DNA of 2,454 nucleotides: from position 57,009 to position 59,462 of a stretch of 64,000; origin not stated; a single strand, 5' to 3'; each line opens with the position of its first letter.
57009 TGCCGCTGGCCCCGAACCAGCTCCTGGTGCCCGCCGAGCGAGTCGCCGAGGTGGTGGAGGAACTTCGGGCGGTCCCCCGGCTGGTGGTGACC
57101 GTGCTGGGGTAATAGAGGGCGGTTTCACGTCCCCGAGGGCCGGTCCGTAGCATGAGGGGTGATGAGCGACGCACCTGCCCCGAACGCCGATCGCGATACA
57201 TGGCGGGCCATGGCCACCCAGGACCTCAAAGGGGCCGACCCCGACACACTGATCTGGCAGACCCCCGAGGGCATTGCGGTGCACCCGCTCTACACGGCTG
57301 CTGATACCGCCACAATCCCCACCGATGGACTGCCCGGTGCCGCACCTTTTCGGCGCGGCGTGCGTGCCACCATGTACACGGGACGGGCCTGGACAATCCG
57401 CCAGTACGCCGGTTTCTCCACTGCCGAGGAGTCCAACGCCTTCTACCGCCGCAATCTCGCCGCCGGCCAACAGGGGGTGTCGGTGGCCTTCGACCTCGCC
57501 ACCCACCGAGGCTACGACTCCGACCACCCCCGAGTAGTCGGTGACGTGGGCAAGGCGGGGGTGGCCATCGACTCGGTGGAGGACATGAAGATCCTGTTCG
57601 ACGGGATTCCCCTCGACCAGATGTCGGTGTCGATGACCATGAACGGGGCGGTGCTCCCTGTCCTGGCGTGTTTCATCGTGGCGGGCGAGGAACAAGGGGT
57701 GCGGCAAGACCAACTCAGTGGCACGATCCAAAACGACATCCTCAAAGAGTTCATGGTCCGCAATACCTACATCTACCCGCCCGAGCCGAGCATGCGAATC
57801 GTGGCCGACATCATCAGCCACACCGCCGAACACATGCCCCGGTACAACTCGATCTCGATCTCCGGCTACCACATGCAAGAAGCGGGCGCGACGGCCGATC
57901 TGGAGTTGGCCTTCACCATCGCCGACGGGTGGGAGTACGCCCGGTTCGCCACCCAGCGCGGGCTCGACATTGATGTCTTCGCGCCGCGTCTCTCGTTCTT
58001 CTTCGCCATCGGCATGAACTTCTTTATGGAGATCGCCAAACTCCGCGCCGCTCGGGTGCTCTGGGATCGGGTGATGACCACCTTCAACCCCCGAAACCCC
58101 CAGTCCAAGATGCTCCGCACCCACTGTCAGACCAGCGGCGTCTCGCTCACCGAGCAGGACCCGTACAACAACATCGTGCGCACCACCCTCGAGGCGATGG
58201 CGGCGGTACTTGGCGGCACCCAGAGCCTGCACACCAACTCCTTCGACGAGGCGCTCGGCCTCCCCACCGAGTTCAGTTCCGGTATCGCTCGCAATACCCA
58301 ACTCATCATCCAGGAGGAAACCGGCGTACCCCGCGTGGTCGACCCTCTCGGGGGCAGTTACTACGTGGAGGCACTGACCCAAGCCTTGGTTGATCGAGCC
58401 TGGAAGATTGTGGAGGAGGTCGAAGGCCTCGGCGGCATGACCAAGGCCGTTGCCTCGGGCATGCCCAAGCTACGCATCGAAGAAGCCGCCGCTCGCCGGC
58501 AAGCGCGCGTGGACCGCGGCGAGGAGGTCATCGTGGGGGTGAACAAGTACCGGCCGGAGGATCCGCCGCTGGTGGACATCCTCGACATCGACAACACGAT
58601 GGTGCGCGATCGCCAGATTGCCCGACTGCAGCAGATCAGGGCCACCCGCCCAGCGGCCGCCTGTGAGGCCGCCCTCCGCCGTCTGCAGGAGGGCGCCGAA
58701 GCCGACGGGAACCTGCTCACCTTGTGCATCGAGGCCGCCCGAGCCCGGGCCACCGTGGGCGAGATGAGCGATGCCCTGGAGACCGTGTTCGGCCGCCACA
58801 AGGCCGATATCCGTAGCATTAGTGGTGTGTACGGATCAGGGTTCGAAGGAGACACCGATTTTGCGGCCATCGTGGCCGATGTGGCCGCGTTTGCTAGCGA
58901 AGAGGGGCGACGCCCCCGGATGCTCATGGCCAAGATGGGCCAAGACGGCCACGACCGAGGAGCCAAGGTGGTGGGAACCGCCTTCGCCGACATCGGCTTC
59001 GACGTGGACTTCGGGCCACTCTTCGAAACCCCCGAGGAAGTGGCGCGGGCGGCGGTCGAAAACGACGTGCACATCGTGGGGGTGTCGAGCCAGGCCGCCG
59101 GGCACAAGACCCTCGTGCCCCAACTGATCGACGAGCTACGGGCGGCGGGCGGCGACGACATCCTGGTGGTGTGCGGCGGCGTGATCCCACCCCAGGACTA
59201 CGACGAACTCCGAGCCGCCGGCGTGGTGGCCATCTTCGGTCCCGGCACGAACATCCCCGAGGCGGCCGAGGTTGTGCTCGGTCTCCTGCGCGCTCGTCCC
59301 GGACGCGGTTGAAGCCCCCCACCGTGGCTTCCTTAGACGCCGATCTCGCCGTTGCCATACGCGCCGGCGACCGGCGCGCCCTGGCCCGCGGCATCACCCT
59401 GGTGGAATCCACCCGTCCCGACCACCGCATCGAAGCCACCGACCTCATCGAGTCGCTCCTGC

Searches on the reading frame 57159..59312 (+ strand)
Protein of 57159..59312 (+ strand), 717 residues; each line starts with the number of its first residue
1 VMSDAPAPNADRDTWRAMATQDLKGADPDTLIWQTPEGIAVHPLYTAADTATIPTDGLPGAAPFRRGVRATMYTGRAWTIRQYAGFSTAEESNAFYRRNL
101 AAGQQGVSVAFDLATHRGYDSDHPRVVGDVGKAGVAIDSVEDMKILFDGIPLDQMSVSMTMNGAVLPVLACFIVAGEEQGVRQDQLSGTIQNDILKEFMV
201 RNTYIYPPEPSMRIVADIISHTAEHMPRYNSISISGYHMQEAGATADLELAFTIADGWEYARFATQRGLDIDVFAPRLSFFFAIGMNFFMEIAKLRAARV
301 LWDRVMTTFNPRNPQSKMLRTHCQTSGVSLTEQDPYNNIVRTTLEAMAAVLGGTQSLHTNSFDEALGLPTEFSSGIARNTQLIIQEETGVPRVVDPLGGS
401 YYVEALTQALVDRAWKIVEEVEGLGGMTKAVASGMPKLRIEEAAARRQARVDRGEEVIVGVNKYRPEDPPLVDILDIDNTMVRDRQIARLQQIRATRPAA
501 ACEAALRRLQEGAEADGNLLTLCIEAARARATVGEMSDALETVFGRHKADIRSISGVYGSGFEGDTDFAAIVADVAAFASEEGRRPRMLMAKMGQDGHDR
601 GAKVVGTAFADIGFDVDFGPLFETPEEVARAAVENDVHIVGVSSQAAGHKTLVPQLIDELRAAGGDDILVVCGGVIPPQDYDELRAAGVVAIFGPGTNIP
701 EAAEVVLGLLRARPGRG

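Call 90: search_protein_families(library=pfam, proteins=[window:57159-59312:+], max_evalue=0.00001)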
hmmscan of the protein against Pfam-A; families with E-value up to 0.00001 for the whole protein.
window:57159-59312:+ (717 aa): 2 families
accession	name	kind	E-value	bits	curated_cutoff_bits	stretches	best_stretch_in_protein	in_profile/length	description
PF01642.28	MM_CoA_mutase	-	4.4e-235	781.5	22.1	1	34-545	1-512/512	Methylmalonyl-CoA mutase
PF02310.24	B12-binding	-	7.2e-20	71.5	32.1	1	587-702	2-119/121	B12 binding domain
